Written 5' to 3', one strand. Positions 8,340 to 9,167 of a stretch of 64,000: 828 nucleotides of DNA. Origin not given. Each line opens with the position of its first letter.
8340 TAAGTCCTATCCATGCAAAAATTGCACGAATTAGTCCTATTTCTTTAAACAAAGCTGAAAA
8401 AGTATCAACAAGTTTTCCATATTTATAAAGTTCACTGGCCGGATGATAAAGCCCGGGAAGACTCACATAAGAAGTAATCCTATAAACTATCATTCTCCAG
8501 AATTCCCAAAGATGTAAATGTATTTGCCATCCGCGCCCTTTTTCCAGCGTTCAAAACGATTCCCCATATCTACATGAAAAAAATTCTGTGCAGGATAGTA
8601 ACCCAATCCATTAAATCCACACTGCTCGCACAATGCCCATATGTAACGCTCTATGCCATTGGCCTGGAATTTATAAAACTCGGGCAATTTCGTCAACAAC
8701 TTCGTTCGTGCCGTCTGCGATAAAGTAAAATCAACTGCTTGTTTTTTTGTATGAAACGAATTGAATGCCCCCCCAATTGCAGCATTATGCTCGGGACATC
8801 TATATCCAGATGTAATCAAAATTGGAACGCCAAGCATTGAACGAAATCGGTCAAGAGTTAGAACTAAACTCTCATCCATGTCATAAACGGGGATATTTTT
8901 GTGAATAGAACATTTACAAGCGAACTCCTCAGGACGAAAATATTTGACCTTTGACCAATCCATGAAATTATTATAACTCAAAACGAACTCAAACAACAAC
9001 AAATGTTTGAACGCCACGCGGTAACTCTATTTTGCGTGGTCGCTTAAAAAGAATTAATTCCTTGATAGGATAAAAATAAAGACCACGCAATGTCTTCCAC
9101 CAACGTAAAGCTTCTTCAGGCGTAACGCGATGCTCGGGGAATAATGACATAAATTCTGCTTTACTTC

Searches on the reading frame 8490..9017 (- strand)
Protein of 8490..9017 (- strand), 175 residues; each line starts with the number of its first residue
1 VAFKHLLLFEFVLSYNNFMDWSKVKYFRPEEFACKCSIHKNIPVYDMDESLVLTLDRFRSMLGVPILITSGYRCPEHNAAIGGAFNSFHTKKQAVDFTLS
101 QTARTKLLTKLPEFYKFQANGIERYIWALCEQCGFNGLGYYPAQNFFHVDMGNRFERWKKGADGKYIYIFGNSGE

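Call 24: search_protein_families(library=pfam, proteins=[window:8490-9017:-], max_evalue=0.001)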
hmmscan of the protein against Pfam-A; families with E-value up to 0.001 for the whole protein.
window:8490-9017:- (175 aa): 2 families
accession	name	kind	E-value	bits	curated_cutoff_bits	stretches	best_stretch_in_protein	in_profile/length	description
PF08291.16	Peptidase_M15_3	-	9.5e-20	71.2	23.2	1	25-112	1-89/108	Peptidase M15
PF05951.18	Peptidase_M15_2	-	6.3e-09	36.2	27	1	43-153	49-149/153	Bacterial protein of unknown function (DUF882)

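Call 78: search_protein_families(library=phrogs, proteins=[window:8490-9017:-], max_evalue=0.001)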
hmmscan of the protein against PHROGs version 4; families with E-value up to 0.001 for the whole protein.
window:8490-9017:- (175 aa): 4 families
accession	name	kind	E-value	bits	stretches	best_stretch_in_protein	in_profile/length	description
phrog_894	-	lysis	1.4e-29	104.3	1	16-159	39-174/389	endolysin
phrog_17373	-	other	2.8e-15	57.6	1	26-153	21-124/224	peptidase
phrog_28234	-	lysis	3.5e-05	24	1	46-99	269-326/372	endolysin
phrog_25247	-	other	3.9e-05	23.9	1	37-161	410-512/520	peptidase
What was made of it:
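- Checked: The better lysis cassette is the Peptidase_M15 endolysin with small TM proteins at 7666-9017 (calls 24, 78).
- The main lysis cassette lies elsewhere, at 7666-9017 (calls 24, 78). A more canonical lysis cassette (Peptidase_M15 endolysin with small TM proteins) lies at 7666-9017 (calls 24, 78).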
